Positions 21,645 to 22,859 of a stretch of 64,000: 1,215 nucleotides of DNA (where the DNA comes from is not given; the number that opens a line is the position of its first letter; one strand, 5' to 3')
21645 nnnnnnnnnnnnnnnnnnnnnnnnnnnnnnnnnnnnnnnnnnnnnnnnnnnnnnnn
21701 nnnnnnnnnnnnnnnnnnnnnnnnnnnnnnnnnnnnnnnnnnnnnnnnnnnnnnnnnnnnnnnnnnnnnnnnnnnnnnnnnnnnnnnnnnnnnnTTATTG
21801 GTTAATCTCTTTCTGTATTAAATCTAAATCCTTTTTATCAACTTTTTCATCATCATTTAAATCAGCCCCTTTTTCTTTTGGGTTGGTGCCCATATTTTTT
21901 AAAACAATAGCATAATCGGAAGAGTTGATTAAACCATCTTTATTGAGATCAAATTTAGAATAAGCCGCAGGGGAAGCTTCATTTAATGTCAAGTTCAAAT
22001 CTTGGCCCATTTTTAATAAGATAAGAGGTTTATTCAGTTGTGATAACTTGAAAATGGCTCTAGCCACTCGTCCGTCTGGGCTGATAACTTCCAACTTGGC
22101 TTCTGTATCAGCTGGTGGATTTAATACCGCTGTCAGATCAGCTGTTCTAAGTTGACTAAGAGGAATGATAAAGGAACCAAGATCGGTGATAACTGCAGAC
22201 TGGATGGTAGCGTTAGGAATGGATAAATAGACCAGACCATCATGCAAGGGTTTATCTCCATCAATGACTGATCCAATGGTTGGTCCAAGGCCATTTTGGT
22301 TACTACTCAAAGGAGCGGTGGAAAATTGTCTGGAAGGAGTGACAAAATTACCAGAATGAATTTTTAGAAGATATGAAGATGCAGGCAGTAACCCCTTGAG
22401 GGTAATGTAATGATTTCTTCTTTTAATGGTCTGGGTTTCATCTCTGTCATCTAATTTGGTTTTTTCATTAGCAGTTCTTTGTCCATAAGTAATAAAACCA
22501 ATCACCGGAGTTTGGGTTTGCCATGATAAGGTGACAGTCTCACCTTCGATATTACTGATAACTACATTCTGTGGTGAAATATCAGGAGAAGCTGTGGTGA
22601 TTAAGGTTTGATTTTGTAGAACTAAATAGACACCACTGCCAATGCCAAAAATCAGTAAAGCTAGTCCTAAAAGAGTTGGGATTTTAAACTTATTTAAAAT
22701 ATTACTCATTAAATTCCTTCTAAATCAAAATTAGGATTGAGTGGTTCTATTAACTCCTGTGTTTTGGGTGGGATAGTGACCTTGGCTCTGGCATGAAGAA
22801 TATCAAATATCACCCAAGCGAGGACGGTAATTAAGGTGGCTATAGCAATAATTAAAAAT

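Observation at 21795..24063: pilN-pilO operon continues into a 54-aa membrane peptide and an FN3 + type-I dockerin surface protein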

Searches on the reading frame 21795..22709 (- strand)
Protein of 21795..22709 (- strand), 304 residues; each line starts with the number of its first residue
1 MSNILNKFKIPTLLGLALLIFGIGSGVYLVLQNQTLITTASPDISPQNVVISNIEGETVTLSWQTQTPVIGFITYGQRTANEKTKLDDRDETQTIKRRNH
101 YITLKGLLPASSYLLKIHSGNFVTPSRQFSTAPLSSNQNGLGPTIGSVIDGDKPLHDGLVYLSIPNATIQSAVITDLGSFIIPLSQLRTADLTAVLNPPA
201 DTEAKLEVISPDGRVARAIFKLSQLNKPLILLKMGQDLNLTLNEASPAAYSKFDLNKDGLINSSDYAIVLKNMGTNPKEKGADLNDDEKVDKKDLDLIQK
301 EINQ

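Call 3: search_protein_families(library=pfam, proteins=[window:21795-22709:-], max_evalue=1)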
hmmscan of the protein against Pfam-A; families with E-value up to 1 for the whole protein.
window:21795-22709:- (304 aa): 7 families
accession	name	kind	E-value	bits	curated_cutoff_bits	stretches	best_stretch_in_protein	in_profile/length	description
PF00404.24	Dockerin_1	-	1e-07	32.5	22.9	1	253-303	2-57/57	Dockerin type I domain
PF00041.27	fn3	-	2.3e-05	24.9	25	1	45-128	2-80/84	Fibronectin type III domain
PF16656.11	Pur_ac_phosph_N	-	3.6e-05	24.7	30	1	46-131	1-93/93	Purple acid Phosphatase, N-terminal domain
PF00036.39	EF-hand_1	-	0.034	14.1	25.4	1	249-272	5-28/29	EF hand domain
PF13405.12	EF-hand_6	-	0.14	12.4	25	1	249-274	5-30/30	EF-hand domain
PF13499.12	EF-hand_7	-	0.15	12.9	30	0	250-268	46-64/67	EF-hand domain pair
PF13202.12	EF-hand_5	-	0.58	10.2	25.9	1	252-264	7-19/25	EF hand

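Call 4: search_protein_families(library=ncbifam, proteins=[window:21795-22709:-], max_evalue=1)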
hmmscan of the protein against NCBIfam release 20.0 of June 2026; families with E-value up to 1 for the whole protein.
window:21795-22709:- (304 aa): 0 families

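Call 13: find_homologous_proteins(query=window:21795-22709:-)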
Query window:21795-22709:- (304 aa): 296 proteins with E <= 0.001 among 2413 candidates; the best 120 are listed.
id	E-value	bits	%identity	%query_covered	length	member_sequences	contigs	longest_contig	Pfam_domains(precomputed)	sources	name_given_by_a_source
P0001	6.6e-192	654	100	100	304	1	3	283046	PF00404.25,PF00041.28,PF16656.12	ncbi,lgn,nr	ncbi:fibronectin type III domain-containing protein [Candidatus Daviesbacteria bacterium]|nr:fibrone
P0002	1.1e-89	319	52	100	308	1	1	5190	PF00404.25,PF00041.28,PF16656.12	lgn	-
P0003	2.1e-87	311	54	98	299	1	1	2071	PF00404.25,PF00041.28,PF16656.12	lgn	-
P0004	1.3e-86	309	49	100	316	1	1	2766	PF00404.25,PF00041.28,PF16656.12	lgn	-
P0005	1.8e-85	305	50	100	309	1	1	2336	PF00404.25,PF00041.28,PF16656.12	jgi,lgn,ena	-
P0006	2.6e-84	301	49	99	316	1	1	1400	PF00404.25,PF00041.28,PF16656.12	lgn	-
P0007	1.5e-83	299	49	100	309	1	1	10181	PF00404.25,PF00041.28,PF16656.12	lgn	-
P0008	6.0e-83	297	51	100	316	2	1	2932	PF00404.25,PF00041.28,PF16656.12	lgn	-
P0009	2.3e-81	291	49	100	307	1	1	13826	PF00404.25,PF00041.28,PF16656.12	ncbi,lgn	-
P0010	2.8e-81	291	50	100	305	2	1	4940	PF00404.25,PF00041.28,PF16656.12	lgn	-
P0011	3.7e-81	291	50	99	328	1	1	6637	PF00404.25,PF16656.12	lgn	-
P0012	4.8e-81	290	49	100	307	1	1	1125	PF00404.25,PF00041.28,PF16656.12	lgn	-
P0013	5.7e-81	290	48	98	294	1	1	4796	PF00404.25,PF00041.28,PF16656.12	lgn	-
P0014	7.3e-81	290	48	100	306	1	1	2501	PF00404.25,PF16656.12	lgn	-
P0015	4.2e-80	287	48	100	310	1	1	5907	PF00404.25,PF00041.28,PF16656.12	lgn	-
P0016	6.8e-80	287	47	99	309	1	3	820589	PF00404.25,PF00041.28,PF16656.12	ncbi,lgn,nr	ncbi:MAG: fibronectin type III domain-containing protein [Candidatus Daviesbacteria bacterium]|nr:MA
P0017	1.2e-79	286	47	99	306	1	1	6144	PF00404.25,PF00041.28,PF16656.12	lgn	-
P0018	2.8e-79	285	50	100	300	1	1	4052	PF00404.25,PF16656.12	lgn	-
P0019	2.9e-79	285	49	100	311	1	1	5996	PF00404.25,PF00041.28,PF16656.12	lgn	-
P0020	5.7e-79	284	47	99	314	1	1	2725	PF00404.25,PF00041.28,PF16656.12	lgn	-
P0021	6.2e-79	283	49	98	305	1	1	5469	PF00404.25,PF00041.28,PF16656.12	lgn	-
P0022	9.4e-79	283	49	100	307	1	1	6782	PF00404.25,PF00041.28,PF16656.12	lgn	-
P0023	1.0e-78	283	48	99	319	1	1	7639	PF00404.25,PF00041.28,PF16656.12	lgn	-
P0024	2.1e-78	282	48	99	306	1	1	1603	PF00404.25,PF00041.28,PF16656.12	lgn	-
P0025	2.6e-78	281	47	99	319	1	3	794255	PF00404.25,PF00041.28,PF16656.12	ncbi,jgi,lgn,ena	-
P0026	2.7e-78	281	48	100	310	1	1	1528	PF00404.25,PF00041.28,PF16656.12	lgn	-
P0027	5.4e-78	280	50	100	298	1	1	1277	PF00404.25,PF16656.12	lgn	-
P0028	5.9e-78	280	48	99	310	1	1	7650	PF00404.25,PF16656.12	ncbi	-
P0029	6.5e-78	280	48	99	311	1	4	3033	PF00404.25,PF00041.28,PF16656.12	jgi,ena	-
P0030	8.7e-78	280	45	100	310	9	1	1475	PF00041.28,PF16656.12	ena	-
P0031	1.0e-77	280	49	99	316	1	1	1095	PF00404.25,PF00041.28,PF16656.12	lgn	-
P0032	1.6e-77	279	49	99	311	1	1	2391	PF00404.25,PF00041.28,PF16656.12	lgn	-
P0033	1.6e-77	279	47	99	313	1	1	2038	PF00041.28,PF16656.12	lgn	-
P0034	1.6e-77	279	47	99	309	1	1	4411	PF00404.25,PF00041.28,PF16656.12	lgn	-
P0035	1.6e-77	279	47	99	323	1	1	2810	PF00404.25,PF00041.28,PF16656.12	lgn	-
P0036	1.8e-77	279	47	99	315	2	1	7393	PF00404.25,PF00041.28,PF16656.12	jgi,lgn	-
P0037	2.8e-77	278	49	100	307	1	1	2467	PF00404.25,PF00041.28,PF16656.12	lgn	-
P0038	3.8e-77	278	48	99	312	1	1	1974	PF00404.25,PF00041.28,PF16656.12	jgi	-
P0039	3.8e-77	278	48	99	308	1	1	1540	PF00404.25,PF00041.28,PF16656.12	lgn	-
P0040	4.2e-77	277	47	100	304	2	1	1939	PF00404.25,PF00041.28,PF16656.12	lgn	-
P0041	4.6e-77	277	47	100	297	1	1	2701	PF00404.25,PF13202.13,PF00036.39,PF00041.28,PF16656.12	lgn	-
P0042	6.1e-77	277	45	100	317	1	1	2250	PF00404.25,PF00041.28,PF16656.12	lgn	-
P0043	6.9e-77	277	46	100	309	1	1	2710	PF00404.25,PF00041.28,PF16656.12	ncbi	-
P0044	8.6e-77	276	48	98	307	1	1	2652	PF00404.25,PF00041.28,PF16656.12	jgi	jgi:hypothetical protein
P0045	9.0e-77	276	48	100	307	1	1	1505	PF00404.25,PF00041.28,PF16656.12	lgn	-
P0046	9.4e-77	276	47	100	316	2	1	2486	PF00404.25,PF00041.28,PF16656.12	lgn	-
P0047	1.3e-76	276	50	99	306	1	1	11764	PF00404.25,PF00041.28,PF16656.12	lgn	-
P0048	1.8e-76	275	46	100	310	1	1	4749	PF00404.25,PF00041.28,PF16656.12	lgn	-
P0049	2.0e-76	275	47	100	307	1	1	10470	PF00404.25,PF13202.13,PF00041.28,PF16656.12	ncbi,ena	-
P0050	2.1e-76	275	46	99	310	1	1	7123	PF00404.25,PF00041.28,PF16656.12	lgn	-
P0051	3.5e-76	274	45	100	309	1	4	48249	PF00041.28,PF16656.12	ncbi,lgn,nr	ncbi:fibronectin type III domain-containing protein [Candidatus Daviesbacteria bacterium]|nr:fibrone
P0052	3.9e-76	274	49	100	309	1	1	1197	PF00404.25,PF00036.39,PF16656.12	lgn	-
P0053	4.4e-76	274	45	100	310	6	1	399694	PF00404.25,PF00041.28,PF16656.12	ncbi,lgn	-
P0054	4.7e-76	274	48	100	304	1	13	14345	PF00404.25,PF00041.28,PF16656.12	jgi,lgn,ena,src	-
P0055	5.4e-76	274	50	100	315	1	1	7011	PF00404.25,PF00041.28,PF16656.12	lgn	-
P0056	5.5e-76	274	47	99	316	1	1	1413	PF00404.25,PF00041.28,PF16656.12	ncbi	-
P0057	6.7e-76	274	47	100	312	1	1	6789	PF00404.25,PF00041.28,PF16656.12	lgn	-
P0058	7.2e-76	273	47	100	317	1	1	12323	PF00404.25,PF13202.13,PF00036.39,PF00041.28,PF16656.12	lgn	-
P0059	8.2e-76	273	46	100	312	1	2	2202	PF00404.25,PF00041.28,PF16656.12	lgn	-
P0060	1.4e-75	272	46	100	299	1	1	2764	PF00404.25,PF00041.28,PF16656.12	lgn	-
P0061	1.7e-75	272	45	100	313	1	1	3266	PF00404.25,PF00041.28,PF16656.12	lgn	-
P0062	1.8e-75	272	47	100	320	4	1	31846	PF00404.25,PF16656.12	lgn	-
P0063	2.2e-75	272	45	99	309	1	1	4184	PF00404.25,PF00041.28,PF16656.12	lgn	-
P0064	3.3e-75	271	46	99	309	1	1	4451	PF00404.25,PF00041.28,PF16656.12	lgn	-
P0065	3.7e-75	271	48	100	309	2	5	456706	PF00404.25,PF00041.28,PF16656.12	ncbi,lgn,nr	ncbi:fibronectin type III domain-containing protein [Candidatus Daviesbacteria bacterium]|nr:fibrone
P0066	4.1e-75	271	46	100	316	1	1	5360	PF00404.25,PF00041.28,PF16656.12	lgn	-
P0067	4.9e-75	271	46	99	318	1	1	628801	PF00404.25,PF00041.28,PF16656.12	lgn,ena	-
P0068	5.5e-75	271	43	99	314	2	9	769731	PF00404.25,PF00041.28,PF16656.12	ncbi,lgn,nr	ncbi:fibronectin type III domain-containing protein [Candidatus Daviesbacteria bacterium]|nr:fibrone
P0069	6.7e-75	270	47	100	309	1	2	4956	PF00404.25,PF16656.12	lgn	-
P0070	6.8e-75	270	47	100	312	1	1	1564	PF00404.25,PF16656.12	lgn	-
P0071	7.0e-75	270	48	100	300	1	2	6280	PF00404.25,PF00041.28,PF16656.12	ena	-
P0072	7.4e-75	270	47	100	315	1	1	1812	PF00404.25,PF13202.13,PF00041.28,PF16656.12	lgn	-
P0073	9.4e-75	270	47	100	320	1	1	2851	PF00404.25,PF00041.28,PF16656.12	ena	-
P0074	9.5e-75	270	46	99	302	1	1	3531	PF00404.25,PF00041.28,PF16656.12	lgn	-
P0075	1.0e-74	270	46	100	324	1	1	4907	PF00404.25,PF00041.28,PF16656.12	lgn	-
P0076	1.1e-74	270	48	99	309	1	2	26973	PF00404.25,PF00041.28,PF16656.12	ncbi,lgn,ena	-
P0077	1.3e-74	269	46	96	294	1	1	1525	PF00404.25,PF00041.28,PF16656.12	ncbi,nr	ncbi:MAG: fibronectin type III domain-containing protein, partial [Candidatus Daviesbacteria bacteri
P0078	1.3e-74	269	46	98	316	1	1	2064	PF00404.25,PF00041.28,PF16656.12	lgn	-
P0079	1.3e-74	269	47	100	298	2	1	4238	PF00404.25,PF16656.12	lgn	-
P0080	1.6e-74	269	46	100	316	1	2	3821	PF00404.25,PF00041.28,PF16656.12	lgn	-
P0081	1.8e-74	269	49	100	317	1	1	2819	PF00404.25,PF00041.28,PF16656.12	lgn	-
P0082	2.0e-74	269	46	100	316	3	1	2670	PF00404.25,PF00041.28,PF16656.12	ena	-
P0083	3.6e-74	268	44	99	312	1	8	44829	PF00404.25,PF16656.12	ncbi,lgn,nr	ncbi:hypothetical protein HY384_02640 [Candidatus Daviesbacteria bacterium]|nr:hypothetical protein 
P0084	3.7e-74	268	46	100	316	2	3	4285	PF00404.25,PF00041.28,PF16656.12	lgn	-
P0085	4.3e-74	268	48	100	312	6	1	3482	PF00404.25,PF16656.12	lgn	-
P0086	5.1e-74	267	46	100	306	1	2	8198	PF00404.25,PF16656.12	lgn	-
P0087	7.0e-74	267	46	100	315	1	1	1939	PF00404.25,PF16656.12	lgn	-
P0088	7.1e-74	267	47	100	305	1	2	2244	PF00404.25,PF00041.28,PF16656.12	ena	-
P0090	9.2e-74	267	48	100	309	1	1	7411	PF00404.25,PF16656.12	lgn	-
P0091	1.2e-73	266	46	100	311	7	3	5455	PF00404.25,PF00041.28,PF16656.12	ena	-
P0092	1.6e-73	266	46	100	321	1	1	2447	PF00404.25,PF00041.28,PF16656.12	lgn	-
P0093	1.8e-73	266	47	99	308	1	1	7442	PF00404.25,PF00041.28,PF16656.12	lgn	-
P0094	2.3e-73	265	47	100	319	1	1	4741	PF00404.25,PF00041.28,PF16656.12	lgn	-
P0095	2.4e-73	265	47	100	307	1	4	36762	PF00404.25,PF00041.28,PF16656.12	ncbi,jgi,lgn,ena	-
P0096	3.2e-73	265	45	100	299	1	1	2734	PF00404.25,PF00041.28,PF16656.12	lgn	-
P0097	3.5e-73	265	46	98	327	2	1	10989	PF00404.25,PF13202.13,PF00036.39,PF00041.28,PF16656.12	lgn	-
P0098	3.9e-73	264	45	100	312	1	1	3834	PF00404.25,PF00041.28,PF16656.12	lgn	-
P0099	4.2e-73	264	44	99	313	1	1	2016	PF00404.25,PF00041.28,PF16656.12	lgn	-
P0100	4.4e-73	264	47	99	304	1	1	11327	PF00404.25,PF00041.28,PF16656.12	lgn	-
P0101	4.5e-73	264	44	99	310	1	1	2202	PF00404.25,PF00041.28,PF16656.12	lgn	-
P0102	4.8e-73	264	47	100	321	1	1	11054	PF00404.25,PF00041.28,PF16656.12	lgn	-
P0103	4.9e-73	264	46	100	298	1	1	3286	PF00404.25,PF00041.28,PF16656.12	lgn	-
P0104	6.0e-73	264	47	97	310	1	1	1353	PF00404.25,PF16656.12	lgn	-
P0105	6.2e-73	264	46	100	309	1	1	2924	PF00404.25,PF16656.12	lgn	-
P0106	6.6e-73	264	49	99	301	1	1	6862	PF00404.25,PF00041.28,PF16656.12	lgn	-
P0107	6.8e-73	264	47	100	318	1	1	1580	PF00404.25,PF00041.28,PF16656.12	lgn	-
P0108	9.6e-73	263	48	100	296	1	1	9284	PF00404.25,PF00041.28,PF16656.12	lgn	-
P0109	1.0e-72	263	45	99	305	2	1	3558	PF00404.25,PF00041.28,PF16656.12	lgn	-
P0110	1.1e-72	263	45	100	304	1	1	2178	PF00404.25,PF00041.28,PF16656.12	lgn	-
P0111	1.1e-72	263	47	100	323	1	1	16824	PF00404.25,PF00041.28,PF16656.12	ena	-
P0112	1.1e-72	263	46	99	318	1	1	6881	PF00404.25,PF16656.12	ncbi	-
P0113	1.3e-72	263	48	100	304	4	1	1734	PF00404.25,PF00041.28,PF16656.12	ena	-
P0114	1.5e-72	263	45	100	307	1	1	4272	PF00404.25,PF00041.28,PF16656.12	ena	-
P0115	1.5e-72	263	44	99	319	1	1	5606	PF00404.25,PF00041.28,PF16656.12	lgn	-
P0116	1.5e-72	263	47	100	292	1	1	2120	PF00404.25,PF00041.28,PF16656.12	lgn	-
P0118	2.8e-72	262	44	100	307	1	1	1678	PF00404.25,PF00041.28,PF16656.12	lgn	-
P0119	3.2e-72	261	46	100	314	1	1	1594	PF00404.25,PF00041.28,PF16656.12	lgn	-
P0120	3.3e-72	261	47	100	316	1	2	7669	PF00404.25,PF13202.13,PF00041.28,PF16656.12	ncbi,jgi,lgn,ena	-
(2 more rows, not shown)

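Call 14: find_encoding_contigs(protein=P0016, flank=6000, max_places=2)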
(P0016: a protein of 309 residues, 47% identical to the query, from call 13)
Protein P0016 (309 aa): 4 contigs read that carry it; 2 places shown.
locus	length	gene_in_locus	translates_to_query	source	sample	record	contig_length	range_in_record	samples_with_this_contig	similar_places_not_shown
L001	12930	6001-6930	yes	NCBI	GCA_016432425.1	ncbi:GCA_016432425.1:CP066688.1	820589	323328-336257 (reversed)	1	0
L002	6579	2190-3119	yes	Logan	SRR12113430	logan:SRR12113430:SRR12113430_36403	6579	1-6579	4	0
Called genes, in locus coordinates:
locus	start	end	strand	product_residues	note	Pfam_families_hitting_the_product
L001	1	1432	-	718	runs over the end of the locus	PF02463:SMC_N, PF13476:AAA_23, PF13514:AAA_27 (weak), PF13558:SbcC_Walker_B (weak)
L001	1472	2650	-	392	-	PF00149:Metallophos, PF12850:Metallophos_2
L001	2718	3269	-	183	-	PF13847:Methyltransf_31 (weak)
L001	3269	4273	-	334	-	PF02388:FemAB, PF13480:Acetyltransf_6, PF02388:FemAB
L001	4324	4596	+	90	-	PF01649:Ribosomal_S20p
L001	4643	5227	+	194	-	PF05137:PilN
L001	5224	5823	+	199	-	-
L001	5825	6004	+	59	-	-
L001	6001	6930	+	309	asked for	PF00041:fn3 (weak), PF16656:Pur_ac_phosph_N, PF00404:Dockerin_1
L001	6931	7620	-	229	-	PF21694:DNA_pol3_delta_C (faint)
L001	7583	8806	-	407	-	PF03816:LytR_cpsA_psr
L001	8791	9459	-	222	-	PF00121:TIM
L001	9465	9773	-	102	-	PF01035:DNA_binding_1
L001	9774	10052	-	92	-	PF00085:Thioredoxin, PF08534:Redoxin (faint), PF13098:Thioredoxin_2, PF13192:Thioredoxin_3 (weak), PF13905:Thioredoxin_8 (weak)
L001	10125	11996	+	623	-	PF00580:UvrD-helicase, PF13086:AAA_11 (faint), PF13245:AAA_19, PF13604:AAA_30 (faint), PF01443:Viral_helicase1 (faint), PF13361:UvrD_C, PF13538:UvrD_C_2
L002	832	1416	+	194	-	PF05137:PilN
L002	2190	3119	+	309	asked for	PF00041:fn3 (weak), PF16656:Pur_ac_phosph_N, PF00404:Dockerin_1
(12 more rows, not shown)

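Call 15: find_encoding_contigs(protein=P0068, flank=6000, max_places=2)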
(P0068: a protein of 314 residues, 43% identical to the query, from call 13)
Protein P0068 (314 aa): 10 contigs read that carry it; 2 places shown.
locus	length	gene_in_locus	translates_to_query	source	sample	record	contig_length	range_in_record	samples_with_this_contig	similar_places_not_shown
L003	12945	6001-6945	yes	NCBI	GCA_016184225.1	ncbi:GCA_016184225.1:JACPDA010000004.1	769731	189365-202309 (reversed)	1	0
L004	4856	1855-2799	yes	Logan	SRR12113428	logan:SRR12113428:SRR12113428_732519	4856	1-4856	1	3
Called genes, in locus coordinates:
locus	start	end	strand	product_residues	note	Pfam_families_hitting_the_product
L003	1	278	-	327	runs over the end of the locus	PF02016:Peptidase_S66, PF17676:Peptidase_S66C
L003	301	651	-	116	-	-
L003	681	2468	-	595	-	PF00009:GTP_EFTU, PF00679:EFG_C, PF06421:LepA_C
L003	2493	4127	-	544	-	PF03023:MurJ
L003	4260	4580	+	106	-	PF01649:Ribosomal_S20p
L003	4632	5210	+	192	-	PF05137:PilN (weak)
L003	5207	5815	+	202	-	PF04350:PilO, PF10741:T2SSM_b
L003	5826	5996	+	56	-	-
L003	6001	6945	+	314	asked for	PF00041:fn3 (weak), PF16656:Pur_ac_phosph_N, PF00404:Dockerin_1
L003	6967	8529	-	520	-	-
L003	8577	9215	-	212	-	PF21694:DNA_pol3_delta_C (weak)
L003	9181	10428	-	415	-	PF03816:LytR_cpsA_psr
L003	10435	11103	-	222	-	PF00121:TIM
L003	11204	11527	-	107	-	PF01035:DNA_binding_1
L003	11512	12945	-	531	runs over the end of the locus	PF14890:Intein_splicing, PF13192:Thioredoxin_3 (faint), PF00085:Thioredoxin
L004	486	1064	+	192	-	PF05137:PilN (weak)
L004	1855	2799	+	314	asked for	PF00041:fn3 (weak), PF16656:Pur_ac_phosph_N, PF00404:Dockerin_1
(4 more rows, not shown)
